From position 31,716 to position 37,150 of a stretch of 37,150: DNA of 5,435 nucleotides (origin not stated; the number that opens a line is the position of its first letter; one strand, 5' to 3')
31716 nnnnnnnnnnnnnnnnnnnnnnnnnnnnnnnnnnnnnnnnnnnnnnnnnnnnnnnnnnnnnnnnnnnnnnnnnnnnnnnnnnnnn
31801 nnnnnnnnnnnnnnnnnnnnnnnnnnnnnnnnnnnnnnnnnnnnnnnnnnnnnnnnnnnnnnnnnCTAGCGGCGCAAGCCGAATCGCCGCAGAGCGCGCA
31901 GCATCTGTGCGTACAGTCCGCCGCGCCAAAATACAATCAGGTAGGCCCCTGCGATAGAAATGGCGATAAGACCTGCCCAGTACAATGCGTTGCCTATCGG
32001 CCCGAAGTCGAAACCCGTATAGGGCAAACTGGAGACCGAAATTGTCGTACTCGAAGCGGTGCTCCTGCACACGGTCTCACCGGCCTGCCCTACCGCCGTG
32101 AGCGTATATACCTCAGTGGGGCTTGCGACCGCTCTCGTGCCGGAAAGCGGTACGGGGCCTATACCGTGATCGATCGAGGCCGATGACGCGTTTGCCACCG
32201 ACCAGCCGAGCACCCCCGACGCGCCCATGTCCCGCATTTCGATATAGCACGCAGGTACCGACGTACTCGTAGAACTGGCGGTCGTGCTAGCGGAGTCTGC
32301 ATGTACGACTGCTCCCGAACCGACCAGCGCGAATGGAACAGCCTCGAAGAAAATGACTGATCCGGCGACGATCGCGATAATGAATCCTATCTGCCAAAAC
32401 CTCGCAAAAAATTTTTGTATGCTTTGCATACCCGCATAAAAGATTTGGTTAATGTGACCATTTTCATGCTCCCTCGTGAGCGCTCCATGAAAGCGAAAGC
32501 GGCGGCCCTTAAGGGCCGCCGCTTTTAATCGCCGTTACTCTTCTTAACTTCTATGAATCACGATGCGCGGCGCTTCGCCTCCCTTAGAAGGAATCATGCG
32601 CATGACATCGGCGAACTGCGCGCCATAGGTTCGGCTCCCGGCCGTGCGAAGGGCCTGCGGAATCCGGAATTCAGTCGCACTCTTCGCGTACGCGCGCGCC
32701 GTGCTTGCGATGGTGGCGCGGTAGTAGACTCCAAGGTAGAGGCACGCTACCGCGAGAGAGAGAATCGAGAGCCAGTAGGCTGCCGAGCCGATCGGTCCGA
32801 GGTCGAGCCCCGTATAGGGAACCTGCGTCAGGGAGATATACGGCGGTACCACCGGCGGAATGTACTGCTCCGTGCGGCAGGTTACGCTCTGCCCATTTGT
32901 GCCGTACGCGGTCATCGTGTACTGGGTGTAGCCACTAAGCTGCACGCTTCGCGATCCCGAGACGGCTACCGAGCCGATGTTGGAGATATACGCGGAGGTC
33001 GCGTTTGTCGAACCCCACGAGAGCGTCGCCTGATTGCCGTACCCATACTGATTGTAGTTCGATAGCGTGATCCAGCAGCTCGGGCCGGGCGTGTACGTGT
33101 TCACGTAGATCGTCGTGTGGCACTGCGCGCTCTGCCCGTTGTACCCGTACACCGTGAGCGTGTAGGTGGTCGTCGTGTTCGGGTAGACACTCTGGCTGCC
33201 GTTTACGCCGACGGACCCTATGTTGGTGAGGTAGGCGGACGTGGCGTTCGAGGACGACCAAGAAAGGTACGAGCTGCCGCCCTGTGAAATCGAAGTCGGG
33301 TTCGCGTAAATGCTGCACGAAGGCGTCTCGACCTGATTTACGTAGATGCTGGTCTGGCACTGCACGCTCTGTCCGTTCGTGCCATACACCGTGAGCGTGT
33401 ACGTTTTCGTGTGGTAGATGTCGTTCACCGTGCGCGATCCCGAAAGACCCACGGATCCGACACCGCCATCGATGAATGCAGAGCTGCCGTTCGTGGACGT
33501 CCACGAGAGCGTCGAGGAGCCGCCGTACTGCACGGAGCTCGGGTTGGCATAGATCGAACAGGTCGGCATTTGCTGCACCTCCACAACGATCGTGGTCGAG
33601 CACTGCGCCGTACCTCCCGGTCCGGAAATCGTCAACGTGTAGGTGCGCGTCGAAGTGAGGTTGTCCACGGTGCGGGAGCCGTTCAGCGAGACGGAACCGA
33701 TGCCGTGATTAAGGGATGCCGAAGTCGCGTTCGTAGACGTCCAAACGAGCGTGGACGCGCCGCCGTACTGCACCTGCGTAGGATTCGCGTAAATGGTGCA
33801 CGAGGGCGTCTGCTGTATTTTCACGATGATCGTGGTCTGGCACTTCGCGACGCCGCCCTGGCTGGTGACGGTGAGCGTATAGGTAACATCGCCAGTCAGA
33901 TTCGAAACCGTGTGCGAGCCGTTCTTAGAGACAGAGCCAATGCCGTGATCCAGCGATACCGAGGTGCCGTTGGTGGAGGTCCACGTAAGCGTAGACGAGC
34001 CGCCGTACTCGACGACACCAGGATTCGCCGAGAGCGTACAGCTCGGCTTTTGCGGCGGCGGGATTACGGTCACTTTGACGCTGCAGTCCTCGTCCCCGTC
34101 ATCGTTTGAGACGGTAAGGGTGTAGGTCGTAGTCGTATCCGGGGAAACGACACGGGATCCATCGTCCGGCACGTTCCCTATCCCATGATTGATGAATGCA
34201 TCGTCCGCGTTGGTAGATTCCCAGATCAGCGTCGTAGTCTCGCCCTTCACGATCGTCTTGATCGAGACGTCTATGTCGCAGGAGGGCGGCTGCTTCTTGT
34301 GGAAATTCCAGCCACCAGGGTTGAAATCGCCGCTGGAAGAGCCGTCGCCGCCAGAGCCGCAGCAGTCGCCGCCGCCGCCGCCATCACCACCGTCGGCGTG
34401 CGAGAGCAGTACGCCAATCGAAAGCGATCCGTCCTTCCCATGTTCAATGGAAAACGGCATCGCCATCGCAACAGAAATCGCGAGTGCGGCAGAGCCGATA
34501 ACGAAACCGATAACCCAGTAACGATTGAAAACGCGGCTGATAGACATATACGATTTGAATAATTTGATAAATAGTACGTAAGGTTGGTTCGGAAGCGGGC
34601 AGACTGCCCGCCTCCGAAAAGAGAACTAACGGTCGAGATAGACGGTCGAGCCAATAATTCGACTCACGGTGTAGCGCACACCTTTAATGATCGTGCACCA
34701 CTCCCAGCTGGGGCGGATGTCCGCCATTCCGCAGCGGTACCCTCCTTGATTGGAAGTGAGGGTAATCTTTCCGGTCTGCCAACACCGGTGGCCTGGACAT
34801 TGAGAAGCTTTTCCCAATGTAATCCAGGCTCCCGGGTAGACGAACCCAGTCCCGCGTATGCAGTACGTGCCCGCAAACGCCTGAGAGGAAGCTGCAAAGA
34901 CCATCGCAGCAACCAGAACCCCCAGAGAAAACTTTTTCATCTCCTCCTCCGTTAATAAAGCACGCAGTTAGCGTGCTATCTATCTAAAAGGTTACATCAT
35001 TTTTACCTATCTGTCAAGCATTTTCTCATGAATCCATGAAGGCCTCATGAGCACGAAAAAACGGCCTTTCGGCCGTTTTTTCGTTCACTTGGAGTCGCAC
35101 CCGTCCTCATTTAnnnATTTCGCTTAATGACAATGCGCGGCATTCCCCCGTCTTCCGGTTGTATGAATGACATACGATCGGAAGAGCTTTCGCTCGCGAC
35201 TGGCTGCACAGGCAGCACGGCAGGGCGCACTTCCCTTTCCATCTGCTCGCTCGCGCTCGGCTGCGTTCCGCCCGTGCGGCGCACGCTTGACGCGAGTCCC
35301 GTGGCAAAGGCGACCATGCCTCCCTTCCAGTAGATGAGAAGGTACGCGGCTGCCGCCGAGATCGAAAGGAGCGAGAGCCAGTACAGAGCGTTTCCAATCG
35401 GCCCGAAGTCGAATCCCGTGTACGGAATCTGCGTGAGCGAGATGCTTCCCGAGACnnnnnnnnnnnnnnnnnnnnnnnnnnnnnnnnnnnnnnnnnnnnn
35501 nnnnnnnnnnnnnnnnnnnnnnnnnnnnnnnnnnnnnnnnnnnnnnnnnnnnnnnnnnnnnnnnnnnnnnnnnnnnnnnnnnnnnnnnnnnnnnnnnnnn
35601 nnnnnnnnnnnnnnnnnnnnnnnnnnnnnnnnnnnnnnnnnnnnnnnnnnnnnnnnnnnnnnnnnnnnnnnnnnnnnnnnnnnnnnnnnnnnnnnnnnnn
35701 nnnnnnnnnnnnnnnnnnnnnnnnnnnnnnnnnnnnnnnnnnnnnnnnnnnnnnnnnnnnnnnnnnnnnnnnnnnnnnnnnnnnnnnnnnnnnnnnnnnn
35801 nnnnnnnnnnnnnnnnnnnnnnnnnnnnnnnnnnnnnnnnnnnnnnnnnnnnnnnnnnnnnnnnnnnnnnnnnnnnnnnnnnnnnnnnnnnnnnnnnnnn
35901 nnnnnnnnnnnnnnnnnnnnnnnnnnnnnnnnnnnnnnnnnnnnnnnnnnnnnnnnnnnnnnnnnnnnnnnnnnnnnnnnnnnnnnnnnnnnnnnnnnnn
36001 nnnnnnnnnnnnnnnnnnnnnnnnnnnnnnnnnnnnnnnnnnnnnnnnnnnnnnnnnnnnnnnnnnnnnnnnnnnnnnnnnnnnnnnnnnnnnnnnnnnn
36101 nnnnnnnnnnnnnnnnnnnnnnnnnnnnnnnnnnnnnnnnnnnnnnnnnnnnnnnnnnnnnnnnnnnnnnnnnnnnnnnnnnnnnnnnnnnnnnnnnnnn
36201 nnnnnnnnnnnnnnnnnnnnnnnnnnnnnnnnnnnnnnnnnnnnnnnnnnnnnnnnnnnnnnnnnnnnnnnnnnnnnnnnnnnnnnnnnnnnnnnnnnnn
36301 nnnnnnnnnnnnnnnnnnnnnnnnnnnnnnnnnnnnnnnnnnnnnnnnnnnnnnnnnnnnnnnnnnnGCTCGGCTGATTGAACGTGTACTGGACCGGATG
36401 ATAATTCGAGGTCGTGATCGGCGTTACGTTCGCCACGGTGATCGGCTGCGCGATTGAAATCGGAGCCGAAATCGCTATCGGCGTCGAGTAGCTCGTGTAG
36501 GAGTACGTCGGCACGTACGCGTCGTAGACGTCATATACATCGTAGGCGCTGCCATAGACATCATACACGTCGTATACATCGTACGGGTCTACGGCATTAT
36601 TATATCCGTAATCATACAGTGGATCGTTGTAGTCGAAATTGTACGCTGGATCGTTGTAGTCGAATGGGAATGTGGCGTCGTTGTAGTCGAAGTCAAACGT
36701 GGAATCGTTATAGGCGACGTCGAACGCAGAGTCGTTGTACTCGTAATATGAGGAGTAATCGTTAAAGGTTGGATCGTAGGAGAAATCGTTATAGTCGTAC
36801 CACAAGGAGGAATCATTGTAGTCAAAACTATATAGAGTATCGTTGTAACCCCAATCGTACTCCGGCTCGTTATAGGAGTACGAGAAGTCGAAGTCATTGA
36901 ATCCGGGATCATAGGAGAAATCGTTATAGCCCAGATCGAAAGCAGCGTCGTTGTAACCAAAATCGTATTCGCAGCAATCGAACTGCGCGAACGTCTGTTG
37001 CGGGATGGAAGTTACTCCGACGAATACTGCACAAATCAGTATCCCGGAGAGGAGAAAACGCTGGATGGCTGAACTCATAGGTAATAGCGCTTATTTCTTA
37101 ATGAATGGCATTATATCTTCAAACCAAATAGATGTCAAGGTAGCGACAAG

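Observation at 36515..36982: Fourteen-copy nonapeptide YND aromatic/acidic repeat followed by (DVY)n at the mature N-terminus of a surface protein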

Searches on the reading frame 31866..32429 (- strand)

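Call 44: search_protein_families(library=pfam, proteins=[window:31866-32429:-], max_evalue=0.001)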
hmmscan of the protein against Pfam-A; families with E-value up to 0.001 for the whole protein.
window:31866-32429:- (187 aa): 0 families

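Call 71: search_protein_families(library=ncbifam, proteins=[window:31869-32429:-], max_evalue=10)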
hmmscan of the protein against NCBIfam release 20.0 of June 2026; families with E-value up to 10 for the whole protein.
window:31869-32429:- (187 aa): 0 families

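Call 72: search_protein_families(library=pfam, proteins=[window:31869-32429:-], max_evalue=10)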
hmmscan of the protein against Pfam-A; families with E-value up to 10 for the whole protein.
window:31869-32429:- (187 aa): 2 families
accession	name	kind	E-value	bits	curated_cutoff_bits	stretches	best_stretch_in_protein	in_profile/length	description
PF17475.7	Binary_toxB_2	-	0.57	10.3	25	1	45-107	34-93/218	Clostridial binary toxin B/anthrax toxin PA domain 2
PF04973.17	NMN_transporter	-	0.6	10.5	27.3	1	150-179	23-52/175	Nicotinamide mononucleotide transporter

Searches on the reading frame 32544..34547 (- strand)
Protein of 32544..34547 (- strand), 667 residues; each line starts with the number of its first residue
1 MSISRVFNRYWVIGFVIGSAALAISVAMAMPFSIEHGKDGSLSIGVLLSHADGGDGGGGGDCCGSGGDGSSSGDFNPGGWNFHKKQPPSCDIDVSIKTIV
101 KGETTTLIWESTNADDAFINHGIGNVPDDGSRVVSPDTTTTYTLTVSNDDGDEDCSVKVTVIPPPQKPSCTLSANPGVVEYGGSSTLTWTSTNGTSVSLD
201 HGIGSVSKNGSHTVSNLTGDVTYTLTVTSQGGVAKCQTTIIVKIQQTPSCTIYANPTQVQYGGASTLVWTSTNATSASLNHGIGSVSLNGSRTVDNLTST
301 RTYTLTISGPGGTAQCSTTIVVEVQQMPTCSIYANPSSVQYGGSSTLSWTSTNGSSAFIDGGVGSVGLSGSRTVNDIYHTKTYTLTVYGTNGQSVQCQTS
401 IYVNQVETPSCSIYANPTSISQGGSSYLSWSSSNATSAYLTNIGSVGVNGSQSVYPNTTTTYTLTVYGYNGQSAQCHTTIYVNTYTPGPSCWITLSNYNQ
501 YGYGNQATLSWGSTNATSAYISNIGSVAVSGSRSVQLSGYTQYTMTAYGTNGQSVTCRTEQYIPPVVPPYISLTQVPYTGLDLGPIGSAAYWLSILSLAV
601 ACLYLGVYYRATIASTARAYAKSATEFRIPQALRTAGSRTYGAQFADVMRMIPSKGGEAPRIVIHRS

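Call 5: search_protein_families(library=pfam, proteins=[window:32544-34547:-], max_evalue=1)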
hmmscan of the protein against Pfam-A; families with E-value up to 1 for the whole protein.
window:32544-34547:- (667 aa): 1 family
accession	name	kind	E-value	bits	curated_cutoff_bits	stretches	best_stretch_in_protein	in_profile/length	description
PF18839.6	LPD24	-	0.17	12.7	27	0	267-282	50-65/73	Large polyvalent protein associated domain 24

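Call 13: search_protein_families(library=ncbifam, proteins=[window:32544-34547:-], max_evalue=1)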
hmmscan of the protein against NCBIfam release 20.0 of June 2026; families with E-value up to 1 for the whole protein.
window:32544-34547:- (667 aa): 3 families
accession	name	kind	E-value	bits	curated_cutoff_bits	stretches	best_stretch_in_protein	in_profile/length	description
NF033932.1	LapB_rpt_80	domain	0.013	15.8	45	1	219-264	1-45/83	LapB repeat-containing protein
NF011353.0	PRK14771.1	equivalog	0.13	11.9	241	1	565-613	44-91/179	lipoprotein signal peptidase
NF041321.1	Alpha-amyl_MalA_Halo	equivalog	0.25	9.7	875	1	125-232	43-148/666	alpha-amylase MalA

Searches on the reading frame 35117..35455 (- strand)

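Call 71: search_protein_families(library=ncbifam, proteins=[window:35117-35455:-], max_evalue=10)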
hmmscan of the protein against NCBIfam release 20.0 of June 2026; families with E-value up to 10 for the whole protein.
seq(113 aa): 1 family
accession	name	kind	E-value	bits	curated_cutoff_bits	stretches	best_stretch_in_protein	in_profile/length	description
NF040760.1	AgaE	equivalog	0.13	11.5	500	1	4-36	120-151/292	PTS N-acetylgalactosamine transporter subunit IID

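Call 72: search_protein_families(library=pfam, proteins=[window:35117-35455:-], max_evalue=10)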
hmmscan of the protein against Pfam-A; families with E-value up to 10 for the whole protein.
seq(113 aa): 0 families

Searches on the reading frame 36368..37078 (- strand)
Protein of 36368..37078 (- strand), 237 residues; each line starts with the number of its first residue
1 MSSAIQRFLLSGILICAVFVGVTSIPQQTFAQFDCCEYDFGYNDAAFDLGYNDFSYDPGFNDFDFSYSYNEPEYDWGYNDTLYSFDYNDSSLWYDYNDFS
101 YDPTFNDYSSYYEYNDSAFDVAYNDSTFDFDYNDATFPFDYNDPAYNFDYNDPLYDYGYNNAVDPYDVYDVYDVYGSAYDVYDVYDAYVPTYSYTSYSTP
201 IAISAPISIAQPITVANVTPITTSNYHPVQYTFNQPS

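Call 8: find_homologous_proteins(query=window:36368-37078:-, max_evalue=0.01)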
Query seq(237 aa): 132 candidates shared short words with the query, none scored E <= 0.01.
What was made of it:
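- Tried and rejected: Word-index search: a search with aa 1-237 found nothing, not even the protein itself (call 8).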

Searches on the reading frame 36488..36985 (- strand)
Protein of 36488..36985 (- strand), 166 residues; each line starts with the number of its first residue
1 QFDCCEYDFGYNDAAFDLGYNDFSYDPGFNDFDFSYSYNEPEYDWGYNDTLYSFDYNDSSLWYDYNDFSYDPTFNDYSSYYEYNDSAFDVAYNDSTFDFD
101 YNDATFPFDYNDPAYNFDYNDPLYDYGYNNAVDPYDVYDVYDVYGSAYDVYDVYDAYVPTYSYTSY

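Call 38: search_solved_structures(query=window:36488-36985:-, max_evalue=10, show_alignments=2)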
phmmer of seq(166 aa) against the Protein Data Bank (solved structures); distinct sequences matched with E-value up to 10: 0.

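Call 43: predict_structure(protein=window:36488-36985:-)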
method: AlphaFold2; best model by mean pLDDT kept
length: 166 residues; sequences in the alignment: 1
mean_pLDDT: 39.1   pTM: 0.12
mean pLDDT of the five models: 39.1, 33.8, 30.1, 27.3, 26.6
residues with pLDDT >= 90: 0; 70-90: 0; 50-70: 8; < 50: 158
segments of 3 or more residues with pLDDT < 50: 6-135, 137-151, 153-156
pLDDT, mean of each block of 10 residues (from residue 1): 42 37 43 38 36 35 36 32 33 34 37 38 41 45 44 49 49
secondary structure: DSSP gave nothing for this model
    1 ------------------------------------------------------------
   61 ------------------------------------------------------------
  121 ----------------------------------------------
elements in order:
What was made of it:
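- On RTX / HemolysinCabind beta-roll: AlphaFold2 without ions or an alignment gave pLDDT 39 and no structure (call 43).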

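Call 50: search_protein_families(library=pfam, proteins=[window:36488-36985:-], max_evalue=1)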
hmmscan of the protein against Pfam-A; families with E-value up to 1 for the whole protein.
seq(166 aa): 0 families

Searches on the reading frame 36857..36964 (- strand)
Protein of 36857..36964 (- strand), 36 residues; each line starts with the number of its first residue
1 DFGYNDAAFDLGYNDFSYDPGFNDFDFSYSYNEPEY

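Call 39: search_solved_structures(query=A3, max_evalue=10, show_alignments=2)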
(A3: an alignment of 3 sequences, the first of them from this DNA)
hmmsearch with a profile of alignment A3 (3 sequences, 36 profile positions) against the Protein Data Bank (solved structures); distinct sequences matched with E-value up to 10: 1.
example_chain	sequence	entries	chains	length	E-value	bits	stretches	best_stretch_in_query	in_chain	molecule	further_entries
4v14_A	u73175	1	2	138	2.6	11.2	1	18-31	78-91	MUTATOR MUTT PROTEIN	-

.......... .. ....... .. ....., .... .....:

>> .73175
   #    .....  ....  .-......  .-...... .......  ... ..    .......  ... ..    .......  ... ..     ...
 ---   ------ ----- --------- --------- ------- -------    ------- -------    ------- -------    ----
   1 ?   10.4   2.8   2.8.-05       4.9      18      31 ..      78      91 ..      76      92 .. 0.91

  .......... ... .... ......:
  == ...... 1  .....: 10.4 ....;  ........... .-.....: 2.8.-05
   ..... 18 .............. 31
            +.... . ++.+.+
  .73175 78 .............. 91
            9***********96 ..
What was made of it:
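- No PDB sequence match (calls 38, 39).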

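Call 41: search_protein_representatives(alignment_id=A3)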
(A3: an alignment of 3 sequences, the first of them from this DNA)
Query: 3 sequences, 36 profile positions. Proteins with E-value up to 0.001 (for the whole library): 4; up to 1e-10: 1; up to 1e-30: 1. The best 4 are listed.
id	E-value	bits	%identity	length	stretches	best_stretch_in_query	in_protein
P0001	2.1e-39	149.2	-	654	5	1-36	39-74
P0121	4.4e-09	52.2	-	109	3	3-33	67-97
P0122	1.5e-04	37.7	-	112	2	3-34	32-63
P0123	2.2e-04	37.1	-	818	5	11-26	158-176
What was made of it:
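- There is no homologue of the unit (call 41).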
